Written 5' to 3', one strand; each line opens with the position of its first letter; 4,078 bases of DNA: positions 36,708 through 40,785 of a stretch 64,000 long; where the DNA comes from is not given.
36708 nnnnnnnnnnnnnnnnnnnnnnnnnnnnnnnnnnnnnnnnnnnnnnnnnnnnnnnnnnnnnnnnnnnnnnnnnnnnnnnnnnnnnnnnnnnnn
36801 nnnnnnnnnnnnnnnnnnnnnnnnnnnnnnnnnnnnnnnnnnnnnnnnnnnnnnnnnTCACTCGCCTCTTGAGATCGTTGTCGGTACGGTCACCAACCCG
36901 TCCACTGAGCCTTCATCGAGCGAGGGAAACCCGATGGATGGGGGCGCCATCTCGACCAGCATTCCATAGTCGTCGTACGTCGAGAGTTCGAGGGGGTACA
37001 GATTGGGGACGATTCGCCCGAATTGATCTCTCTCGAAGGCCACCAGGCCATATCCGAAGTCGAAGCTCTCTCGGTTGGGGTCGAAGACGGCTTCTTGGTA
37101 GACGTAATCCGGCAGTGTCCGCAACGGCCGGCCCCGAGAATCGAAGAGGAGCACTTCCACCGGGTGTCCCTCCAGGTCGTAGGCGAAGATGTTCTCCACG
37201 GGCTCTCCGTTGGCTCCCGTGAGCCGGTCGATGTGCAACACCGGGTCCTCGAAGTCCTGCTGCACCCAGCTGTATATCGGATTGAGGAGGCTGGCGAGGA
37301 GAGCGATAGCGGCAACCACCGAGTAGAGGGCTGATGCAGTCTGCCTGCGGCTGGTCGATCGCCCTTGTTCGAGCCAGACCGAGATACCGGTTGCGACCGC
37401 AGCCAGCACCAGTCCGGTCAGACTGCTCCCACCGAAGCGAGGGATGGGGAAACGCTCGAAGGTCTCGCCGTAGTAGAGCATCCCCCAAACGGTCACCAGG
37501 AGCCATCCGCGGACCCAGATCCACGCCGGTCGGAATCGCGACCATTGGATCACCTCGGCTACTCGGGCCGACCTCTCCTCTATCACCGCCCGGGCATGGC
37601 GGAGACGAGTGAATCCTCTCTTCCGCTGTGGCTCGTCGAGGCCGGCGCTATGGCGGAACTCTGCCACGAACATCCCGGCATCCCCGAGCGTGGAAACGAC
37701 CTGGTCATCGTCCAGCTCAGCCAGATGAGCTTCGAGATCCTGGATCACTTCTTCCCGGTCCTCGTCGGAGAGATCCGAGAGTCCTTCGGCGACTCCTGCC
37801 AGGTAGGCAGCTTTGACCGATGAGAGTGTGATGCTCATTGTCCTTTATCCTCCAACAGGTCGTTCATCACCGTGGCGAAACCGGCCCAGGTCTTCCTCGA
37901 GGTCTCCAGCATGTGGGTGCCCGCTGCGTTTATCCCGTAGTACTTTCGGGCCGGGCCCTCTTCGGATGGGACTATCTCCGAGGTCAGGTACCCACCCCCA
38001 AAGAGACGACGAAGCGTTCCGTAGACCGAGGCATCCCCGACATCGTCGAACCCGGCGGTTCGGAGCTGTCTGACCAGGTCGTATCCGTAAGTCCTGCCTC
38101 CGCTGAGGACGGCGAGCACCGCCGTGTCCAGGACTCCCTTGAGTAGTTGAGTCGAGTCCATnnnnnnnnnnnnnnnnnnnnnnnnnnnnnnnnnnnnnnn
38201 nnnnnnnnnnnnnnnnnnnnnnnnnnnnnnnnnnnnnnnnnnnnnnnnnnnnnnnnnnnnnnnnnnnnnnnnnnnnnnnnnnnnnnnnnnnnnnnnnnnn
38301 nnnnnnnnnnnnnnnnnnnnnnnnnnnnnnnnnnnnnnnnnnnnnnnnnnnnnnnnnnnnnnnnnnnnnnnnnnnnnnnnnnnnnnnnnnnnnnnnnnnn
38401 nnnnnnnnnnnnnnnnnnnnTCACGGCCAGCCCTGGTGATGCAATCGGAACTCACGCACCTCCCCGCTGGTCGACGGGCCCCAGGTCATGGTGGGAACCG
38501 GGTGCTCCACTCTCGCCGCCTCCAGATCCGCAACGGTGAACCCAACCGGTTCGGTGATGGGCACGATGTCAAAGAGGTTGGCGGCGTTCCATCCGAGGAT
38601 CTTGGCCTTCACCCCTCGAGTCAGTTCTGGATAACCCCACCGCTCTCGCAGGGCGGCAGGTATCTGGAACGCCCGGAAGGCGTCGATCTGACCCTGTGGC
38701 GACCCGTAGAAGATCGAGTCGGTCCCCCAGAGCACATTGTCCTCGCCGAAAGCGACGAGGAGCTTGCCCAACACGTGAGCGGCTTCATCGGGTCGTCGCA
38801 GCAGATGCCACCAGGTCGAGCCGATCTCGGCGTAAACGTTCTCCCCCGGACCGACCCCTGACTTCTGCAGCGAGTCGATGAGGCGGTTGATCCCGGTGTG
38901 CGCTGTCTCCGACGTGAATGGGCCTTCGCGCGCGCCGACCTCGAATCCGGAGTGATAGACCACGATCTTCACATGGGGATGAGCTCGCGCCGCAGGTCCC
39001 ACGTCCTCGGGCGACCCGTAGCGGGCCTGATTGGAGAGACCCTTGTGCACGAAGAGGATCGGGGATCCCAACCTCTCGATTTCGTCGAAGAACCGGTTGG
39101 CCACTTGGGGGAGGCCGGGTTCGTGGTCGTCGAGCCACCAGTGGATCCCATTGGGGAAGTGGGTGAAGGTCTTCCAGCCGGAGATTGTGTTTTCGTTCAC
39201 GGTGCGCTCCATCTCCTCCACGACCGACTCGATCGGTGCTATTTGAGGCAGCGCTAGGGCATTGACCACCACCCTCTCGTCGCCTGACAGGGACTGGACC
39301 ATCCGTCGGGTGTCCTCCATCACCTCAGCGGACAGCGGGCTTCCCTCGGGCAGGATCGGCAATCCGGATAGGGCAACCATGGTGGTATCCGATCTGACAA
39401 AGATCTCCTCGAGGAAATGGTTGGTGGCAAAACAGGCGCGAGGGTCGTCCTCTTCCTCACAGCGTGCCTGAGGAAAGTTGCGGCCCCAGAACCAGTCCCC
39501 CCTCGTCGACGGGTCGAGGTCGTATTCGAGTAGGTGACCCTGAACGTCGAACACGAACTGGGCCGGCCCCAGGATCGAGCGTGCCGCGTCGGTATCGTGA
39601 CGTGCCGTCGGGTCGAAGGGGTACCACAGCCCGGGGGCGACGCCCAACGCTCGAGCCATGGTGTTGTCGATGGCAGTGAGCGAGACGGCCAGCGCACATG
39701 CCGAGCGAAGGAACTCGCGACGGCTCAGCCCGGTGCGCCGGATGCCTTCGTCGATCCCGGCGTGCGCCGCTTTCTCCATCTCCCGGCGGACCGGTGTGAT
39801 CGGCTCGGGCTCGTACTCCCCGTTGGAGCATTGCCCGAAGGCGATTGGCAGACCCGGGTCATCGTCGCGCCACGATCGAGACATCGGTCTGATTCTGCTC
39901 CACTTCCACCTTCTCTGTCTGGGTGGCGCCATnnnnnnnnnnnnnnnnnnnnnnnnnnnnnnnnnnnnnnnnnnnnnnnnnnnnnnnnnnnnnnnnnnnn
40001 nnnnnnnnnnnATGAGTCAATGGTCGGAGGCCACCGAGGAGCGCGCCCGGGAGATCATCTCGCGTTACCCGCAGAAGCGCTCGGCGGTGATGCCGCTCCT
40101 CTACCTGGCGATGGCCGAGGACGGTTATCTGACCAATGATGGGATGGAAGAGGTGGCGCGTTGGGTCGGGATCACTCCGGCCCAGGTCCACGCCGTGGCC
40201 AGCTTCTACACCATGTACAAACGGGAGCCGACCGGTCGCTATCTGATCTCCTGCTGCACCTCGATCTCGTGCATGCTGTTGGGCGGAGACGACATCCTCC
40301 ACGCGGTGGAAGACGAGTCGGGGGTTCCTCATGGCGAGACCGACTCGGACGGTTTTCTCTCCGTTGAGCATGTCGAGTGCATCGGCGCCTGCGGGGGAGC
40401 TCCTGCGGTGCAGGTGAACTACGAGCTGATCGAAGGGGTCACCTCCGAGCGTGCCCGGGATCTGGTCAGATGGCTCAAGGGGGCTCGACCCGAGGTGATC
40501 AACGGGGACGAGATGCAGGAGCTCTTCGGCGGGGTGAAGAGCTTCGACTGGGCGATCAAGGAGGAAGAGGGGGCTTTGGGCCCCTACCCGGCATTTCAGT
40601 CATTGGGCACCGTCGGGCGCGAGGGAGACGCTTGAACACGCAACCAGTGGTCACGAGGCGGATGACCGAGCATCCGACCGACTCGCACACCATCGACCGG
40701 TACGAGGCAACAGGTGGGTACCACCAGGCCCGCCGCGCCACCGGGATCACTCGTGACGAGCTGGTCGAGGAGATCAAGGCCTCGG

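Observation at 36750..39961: Inverted-repeat-bounded three-gene cassette splits the Complex I (nuo) operon between nuoD and nuoE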

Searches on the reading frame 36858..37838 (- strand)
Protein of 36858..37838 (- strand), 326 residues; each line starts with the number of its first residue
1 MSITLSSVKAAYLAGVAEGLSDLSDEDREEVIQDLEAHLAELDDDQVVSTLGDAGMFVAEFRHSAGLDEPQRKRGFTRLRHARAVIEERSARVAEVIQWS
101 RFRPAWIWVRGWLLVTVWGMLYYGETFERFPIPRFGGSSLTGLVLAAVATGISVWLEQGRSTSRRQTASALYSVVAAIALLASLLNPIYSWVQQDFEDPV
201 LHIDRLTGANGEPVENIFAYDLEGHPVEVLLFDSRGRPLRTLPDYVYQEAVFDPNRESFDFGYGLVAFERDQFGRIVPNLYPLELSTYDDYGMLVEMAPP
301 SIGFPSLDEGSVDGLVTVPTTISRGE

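Call 6: search_protein_families(library=pfam, proteins=[window:36858-37838:-])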
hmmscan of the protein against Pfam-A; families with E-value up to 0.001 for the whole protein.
window:36858-37838:- (326 aa): 1 family
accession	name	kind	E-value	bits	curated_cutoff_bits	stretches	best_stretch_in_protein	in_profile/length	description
PF22564.2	HAAS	-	2.4e-07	31.5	27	1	11-55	1-50/55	HAAS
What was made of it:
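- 36858..37838 (-): HAAS-domain membrane sensor (326 aa), convergent with nuoD. Pfam PF22564 (call 6).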

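Call 51: find_homologous_proteins(query=window:36858-37838:-, max_evalue=1e-20)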
Query window:36858-37838:- (326 aa): 81 proteins with E <= 1e-20 among 8000 candidates.
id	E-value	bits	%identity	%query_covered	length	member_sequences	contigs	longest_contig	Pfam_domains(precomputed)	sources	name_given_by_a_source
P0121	1.9e-214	729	100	100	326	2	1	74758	PF22564.3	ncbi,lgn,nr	ncbi:MAG TPA: hypothetical protein VMS99_00260 [Acidimicrobiia bacterium]|nr:hypothetical protein [A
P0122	3.0e-190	649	88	100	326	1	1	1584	PF22564.3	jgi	jgi:hypothetical protein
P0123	7.5e-184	628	86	100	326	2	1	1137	PF22564.3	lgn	-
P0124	2.2e-179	614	83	100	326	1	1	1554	PF22564.3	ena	-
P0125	8.3e-143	493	68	100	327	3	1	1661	PF22564.3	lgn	-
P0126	3.2e-105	370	55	96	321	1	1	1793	PF22564.3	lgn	-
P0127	1.1e-104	368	55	99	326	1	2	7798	PF22564.3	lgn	-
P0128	3.7e-104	366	54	98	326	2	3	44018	PF22564.3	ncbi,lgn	-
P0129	4.6e-104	366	55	96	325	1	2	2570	PF22564.3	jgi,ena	-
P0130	8.1e-104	365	54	100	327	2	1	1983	PF22564.3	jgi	-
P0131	9.5e-104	365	57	95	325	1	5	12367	PF22564.3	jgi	jgi:hypothetical protein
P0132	2.3e-102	361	55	99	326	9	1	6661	PF22564.3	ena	-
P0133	4.9e-102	359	55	99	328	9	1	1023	PF22564.3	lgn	-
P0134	6.4e-102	359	53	99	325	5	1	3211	PF22564.3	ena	-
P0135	1.2e-101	358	54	96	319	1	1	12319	PF22564.3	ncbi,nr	ncbi:MAG TPA: hypothetical protein VJA46_11380 [Acidimicrobiia bacterium]|nr:hypothetical protein [A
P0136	1.1e-100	355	53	100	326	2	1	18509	PF22564.3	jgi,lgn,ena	-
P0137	1.7e-100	354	51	99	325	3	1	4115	PF22564.3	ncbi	-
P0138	5.4e-100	353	54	96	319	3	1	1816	PF22564.3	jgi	-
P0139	6.1e-100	353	51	100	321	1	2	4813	PF22564.3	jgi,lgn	jgi:hypothetical protein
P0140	9.6e-100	352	53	95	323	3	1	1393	PF22564.3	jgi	-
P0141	1.0e-99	352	53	94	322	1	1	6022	PF22564.3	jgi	jgi:hypothetical protein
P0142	1.1e-99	352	55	99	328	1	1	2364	PF22564.3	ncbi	-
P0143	1.5e-99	351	54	99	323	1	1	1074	PF22564.3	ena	-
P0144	3.6e-99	350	54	96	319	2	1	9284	PF22564.3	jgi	-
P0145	3.6e-99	350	53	99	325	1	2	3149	PF22564.3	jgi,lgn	jgi:hypothetical protein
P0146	3.0e-98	347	52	95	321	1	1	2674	PF22564.3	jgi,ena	-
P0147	1.3e-97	345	53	95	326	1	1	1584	PF22564.3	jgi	-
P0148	2.1e-97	344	51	99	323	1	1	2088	PF22564.3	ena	-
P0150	4.1e-97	343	53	96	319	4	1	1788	PF22564.3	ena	-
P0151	4.4e-97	343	52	99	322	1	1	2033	PF22564.3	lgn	-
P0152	9.5e-97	342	54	96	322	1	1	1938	PF22564.3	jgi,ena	-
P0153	3.1e-96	340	55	93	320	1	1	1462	PF22564.3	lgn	-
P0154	1.4e-95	338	53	99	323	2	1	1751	PF22564.3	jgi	jgi:hypothetical protein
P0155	1.7e-95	338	53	98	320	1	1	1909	PF22564.3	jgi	jgi:uncharacterized membrane protein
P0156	3.5e-95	337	52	100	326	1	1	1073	PF22564.3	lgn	-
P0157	2.2e-94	334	51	100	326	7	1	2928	PF22564.3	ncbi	-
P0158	1.4e-93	332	51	100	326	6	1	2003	PF22564.3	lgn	-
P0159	2.0e-93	331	52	94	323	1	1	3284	PF22564.3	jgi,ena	-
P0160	2.3e-92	328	50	100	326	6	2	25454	PF22564.3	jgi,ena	jgi:hypothetical protein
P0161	2.3e-91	324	50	100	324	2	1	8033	PF22564.3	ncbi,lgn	-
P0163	7.4e-91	323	49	100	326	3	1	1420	PF22564.3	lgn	-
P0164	9.7e-91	322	51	95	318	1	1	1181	PF22564.3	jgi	jgi:hypothetical protein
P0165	3.3e-90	321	50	99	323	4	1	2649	PF22564.3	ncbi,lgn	-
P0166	5.8e-90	320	48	100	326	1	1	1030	PF22564.3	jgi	jgi:hypothetical protein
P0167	9.3e-90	319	48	100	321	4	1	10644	PF22564.3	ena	-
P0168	2.4e-89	318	50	99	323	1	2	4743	PF22564.3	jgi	jgi:hypothetical protein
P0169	4.7e-89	317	49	100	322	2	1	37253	PF22564.3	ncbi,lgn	-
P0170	7.1e-89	316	51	95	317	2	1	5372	PF22564.3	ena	-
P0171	2.4e-88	314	53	95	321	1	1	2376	PF22564.3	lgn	-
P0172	3.0e-88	314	49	98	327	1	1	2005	PF22564.3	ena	-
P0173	2.1e-87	311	49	95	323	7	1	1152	PF22564.3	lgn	-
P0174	2.2e-87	311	49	95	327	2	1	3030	PF22564.3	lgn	-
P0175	5.3e-86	307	50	95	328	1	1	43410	PF22564.3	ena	-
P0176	1.1e-84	302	49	95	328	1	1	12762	PF22564.3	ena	-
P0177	5.3e-84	300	49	91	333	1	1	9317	PF22564.3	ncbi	ncbi:MAG: HAAS signaling domain-containing protein [Acidimicrobiia bacterium]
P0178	5.8e-83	297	49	94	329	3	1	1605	PF22564.3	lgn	-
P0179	3.8e-82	294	52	86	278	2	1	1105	PF22564.3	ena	-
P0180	4.1e-82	294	47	100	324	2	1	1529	PF22564.3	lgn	-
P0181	2.7e-81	291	47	99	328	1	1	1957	PF22564.3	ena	-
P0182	3.8e-81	291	46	99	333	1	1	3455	PF22564.3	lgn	-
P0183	1.5e-80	289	47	95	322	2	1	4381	PF22564.3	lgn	-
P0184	2.1e-80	288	47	100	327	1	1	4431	PF22564.3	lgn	-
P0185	3.0e-80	288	49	92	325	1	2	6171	PF22564.3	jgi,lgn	jgi:hypothetical protein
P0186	3.4e-80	288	47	99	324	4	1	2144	PF22564.3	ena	-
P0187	8.1e-80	286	48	96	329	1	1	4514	PF22564.3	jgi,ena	-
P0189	1.5e-78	282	47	98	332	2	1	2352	PF22564.3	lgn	-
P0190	4.6e-76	274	45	98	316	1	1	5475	PF22564.3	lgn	-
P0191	6.3e-75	270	46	92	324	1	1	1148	PF22564.3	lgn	-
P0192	5.4e-74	267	44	99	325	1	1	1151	PF22564.3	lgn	-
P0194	5.5e-70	254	44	97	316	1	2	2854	PF22564.3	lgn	-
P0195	7.3e-70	254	45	98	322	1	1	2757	PF22564.3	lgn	-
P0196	2.1e-69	252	46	95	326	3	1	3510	PF22564.3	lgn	-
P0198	1.1e-61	227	41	94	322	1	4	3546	PF22564.3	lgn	-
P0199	8.4e-61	224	43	94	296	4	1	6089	PF22564.3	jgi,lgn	jgi:hypothetical protein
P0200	8.5e-51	191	38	94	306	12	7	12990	PF22564.3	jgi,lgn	jgi:hypothetical protein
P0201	2.2e-38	150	35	94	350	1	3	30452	PF22564.3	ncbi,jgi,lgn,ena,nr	ncbi:MAG: DUF1700 domain-containing protein [Acidimicrobiia bacterium]|nr:DUF1700 domain-containing 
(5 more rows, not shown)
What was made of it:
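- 36858..37838 (-): Small, very diverse family of 81 clusters (call 51).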

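Call 52: find_encoding_contigs(protein=P0128, flank=6000, max_places=1)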
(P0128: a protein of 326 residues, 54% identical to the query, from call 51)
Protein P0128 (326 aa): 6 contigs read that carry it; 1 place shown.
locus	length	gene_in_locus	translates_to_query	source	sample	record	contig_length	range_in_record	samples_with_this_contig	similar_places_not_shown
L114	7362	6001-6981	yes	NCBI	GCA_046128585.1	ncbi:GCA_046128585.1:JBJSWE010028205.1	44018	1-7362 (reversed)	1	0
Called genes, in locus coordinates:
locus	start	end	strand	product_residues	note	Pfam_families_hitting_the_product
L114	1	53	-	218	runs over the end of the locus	PF13183:Fer4_8 (faint), PF13534:Fer4_17 (faint), PF14697:Fer4_21 (faint), PF12797:Fer4_2 (faint), PF13237:Fer4_10 (weak), PF12838:Fer4_7, PF13187:Fer4_9, PF00037:Fer4, +3 more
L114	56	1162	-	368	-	PF00146:NADHdh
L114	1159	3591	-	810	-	PF13510:Fer2_4, PF10588:NADH-G_4Fe-4S_3, PF22117:Fer4_Nqo3, PF00384:Molybdopterin, PF01568:Molydop_binding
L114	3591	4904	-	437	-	PF01512:Complex1_51K, PF10531:SLBB (weak), PF22461:SLBB_2, PF10589:NADH_4Fe-4S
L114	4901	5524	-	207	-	PF01257:2Fe-2S_thioredx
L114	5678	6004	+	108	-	PF03551:PadR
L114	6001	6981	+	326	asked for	PF22564:HAAS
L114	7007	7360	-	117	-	?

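Call 53: find_encoding_contigs(protein=P0175, flank=6000, max_places=1)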
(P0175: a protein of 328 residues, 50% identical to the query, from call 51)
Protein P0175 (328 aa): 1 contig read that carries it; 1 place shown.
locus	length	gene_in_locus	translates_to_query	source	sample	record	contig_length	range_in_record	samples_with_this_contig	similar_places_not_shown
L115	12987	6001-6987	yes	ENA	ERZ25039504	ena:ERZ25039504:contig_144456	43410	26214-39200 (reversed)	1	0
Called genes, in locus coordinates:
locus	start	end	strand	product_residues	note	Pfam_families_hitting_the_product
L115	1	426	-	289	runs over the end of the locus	-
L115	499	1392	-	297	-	-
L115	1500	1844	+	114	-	-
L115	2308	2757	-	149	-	-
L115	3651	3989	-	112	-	-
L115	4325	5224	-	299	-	PF01972:SDH_protease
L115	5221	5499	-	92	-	-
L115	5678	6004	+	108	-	PF03551:PadR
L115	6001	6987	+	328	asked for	PF22564:HAAS (weak)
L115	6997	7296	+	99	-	-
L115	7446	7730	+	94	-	-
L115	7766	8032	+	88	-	-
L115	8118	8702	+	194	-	-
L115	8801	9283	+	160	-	-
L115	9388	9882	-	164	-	-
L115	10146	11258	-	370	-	-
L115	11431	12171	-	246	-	PF19263:DUF5906, PF03288:Pox_D5 (weak)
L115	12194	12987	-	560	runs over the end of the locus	PF09250:Prim-Pol, PF08706:D5_N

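Call 54: find_encoding_contigs(protein=P0201, flank=6000, max_places=1)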
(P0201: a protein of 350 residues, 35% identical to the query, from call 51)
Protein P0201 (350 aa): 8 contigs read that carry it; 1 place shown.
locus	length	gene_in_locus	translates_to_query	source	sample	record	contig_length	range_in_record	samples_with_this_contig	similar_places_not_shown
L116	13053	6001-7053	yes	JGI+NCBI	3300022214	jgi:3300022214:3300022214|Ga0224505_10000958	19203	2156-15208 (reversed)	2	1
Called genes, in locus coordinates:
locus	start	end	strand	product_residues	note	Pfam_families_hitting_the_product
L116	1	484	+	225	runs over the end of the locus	PF11350:DUF3152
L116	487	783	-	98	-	-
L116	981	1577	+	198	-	PF02660:G3P_acyltransf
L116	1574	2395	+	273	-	PF00483:NTP_transferase, PF12804:NTP_transf_3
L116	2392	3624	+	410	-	PF03453:MoeA_N, PF00994:MoCF_biosynth, PF03454:MoeA_C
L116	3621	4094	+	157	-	PF01967:MoaC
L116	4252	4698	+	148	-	-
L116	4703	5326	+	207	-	-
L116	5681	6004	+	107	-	PF03551:PadR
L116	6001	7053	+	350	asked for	PF22564:HAAS (weak)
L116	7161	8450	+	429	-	PF26686:DUF8575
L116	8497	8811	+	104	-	-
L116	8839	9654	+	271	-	PF00590:TP_methylase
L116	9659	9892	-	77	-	PF04014:MazE_antitoxin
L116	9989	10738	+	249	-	PF01026:TatD_DNase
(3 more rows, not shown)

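Call 62: search_protein_families(library=pfam, proteins=[L114:7007-7360:-, L115:6997-7296:+], max_evalue=0.0001)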
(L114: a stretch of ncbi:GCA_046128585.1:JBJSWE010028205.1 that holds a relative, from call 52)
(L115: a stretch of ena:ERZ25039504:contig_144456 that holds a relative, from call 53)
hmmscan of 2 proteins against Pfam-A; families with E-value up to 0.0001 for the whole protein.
L114:7007-7360:- (117 aa): 0 families

L115:6997-7296:+ (99 aa): 0 families

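Call 75: search_protein_families(library=ncbifam, proteins=[window:36858-37838:-], max_evalue=0.001)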
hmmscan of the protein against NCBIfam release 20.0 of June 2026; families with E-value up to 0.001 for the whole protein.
window:36858-37838:- (326 aa): 0 families
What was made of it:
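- Checked: No transposase or integrase domain is present in the cassette (calls 6, 75).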

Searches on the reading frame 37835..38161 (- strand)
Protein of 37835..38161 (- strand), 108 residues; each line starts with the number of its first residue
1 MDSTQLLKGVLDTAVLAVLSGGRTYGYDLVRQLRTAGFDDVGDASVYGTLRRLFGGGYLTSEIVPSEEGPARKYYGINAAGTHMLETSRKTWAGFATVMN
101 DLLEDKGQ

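Call 6: search_protein_families(library=pfam, proteins=[window:37835-38161:-])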
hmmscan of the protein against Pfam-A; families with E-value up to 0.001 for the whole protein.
window:37835-38161:- (108 aa): 1 family
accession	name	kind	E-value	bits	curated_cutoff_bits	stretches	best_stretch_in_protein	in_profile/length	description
PF03551.20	PadR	-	5.3e-15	55.6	27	1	15-86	1-74/75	Transcriptional regulator PadR-like family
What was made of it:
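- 37835..38161 (-): PadR-family regulator (108 aa). Its stop codon overlaps the HAAS start codon. Pfam PF03551 (call 6).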

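Call 7: find_encoding_contigs(protein=window:37835-38161:-, flank=10000, max_places=10)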
Protein window:37835-38161:- (108 aa): 1 contig read that carries it; 1 place shown.
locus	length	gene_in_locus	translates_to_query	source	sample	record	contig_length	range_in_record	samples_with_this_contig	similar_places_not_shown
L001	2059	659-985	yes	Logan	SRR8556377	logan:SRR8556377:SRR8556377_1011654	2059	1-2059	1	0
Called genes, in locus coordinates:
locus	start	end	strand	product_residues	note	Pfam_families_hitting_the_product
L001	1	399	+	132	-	?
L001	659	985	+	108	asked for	PF03551:PadR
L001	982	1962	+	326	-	PF22564:HAAS (weak)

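Call 75: search_protein_families(library=ncbifam, proteins=[window:37835-38161:-], max_evalue=0.001)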
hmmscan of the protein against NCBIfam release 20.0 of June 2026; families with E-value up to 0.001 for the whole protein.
window:37835-38161:- (108 aa): 3 families
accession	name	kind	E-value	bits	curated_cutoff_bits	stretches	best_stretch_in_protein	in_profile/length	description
TIGR03433.1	padR_acidobact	paralog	3e-13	49.7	101.8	1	7-104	1-100/101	PadR family transcriptional regulator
TIGR02719.1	repress_PhaQ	equivalog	1.2e-10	41.9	139.35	1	10-93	24-107/138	poly-beta-hydroxybutyrate-responsive repressor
NF053635.1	TransRegRv3488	equivalog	5.5e-05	23.3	140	1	5-96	3-92/98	Rv3488 family transcriptional regulator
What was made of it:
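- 37835..38161 (-): NCBIfam PadR models match below their cutoffs (call 75).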

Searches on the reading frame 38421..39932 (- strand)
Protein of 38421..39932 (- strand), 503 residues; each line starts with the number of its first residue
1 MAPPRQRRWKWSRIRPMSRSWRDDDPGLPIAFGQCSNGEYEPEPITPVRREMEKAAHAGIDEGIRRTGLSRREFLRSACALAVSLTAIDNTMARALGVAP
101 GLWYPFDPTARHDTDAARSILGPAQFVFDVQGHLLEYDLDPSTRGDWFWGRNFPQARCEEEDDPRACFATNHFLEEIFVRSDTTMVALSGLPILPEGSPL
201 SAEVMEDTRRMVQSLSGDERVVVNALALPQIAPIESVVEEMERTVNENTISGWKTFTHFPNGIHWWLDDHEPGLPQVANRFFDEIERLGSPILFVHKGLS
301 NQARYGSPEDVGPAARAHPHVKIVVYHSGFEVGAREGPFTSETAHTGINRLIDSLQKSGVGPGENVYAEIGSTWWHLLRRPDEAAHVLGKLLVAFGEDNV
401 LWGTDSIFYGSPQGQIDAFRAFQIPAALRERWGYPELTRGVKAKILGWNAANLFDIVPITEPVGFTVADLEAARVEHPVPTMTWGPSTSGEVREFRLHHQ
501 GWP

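Call 6: search_protein_families(library=pfam, proteins=[window:38421-39932:-])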
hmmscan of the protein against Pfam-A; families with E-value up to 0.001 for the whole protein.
window:38421-39932:- (503 aa): 1 family
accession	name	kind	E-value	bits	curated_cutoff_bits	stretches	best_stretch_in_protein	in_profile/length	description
PF04909.20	Amidohydro_2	-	8.7e-18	65.5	26.4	1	207-455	65-288/289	Amidohydrolase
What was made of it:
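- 38421..39884 (-): Amidohydro_2-family hydrolase (487 aa) with the twin-arginine motif SRREFL. Pfam PF04909 (call 6).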

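Call 75: search_protein_families(library=ncbifam, proteins=[window:38421-39884:-], max_evalue=0.001)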
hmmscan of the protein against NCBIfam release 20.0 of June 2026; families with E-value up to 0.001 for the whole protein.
window:38421-39884:- (487 aa): 0 families

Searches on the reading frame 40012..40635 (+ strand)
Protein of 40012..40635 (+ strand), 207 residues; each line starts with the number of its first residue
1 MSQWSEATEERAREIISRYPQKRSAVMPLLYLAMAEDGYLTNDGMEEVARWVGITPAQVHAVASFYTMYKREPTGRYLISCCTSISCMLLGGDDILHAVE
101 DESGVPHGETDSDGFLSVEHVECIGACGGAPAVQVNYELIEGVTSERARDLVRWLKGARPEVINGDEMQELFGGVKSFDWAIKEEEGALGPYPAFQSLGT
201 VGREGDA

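Call 6: search_protein_families(library=pfam, proteins=[window:40012-40635:+])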
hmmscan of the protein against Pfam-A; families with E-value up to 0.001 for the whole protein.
window:40012-40635:+ (207 aa): 1 family
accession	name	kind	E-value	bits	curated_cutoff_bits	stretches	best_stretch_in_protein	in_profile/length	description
PF01257.25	2Fe-2S_thioredx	-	2.4e-46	157.6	24.8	1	13-154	2-143/145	Thioredoxin-like [2Fe-2S] ferredoxin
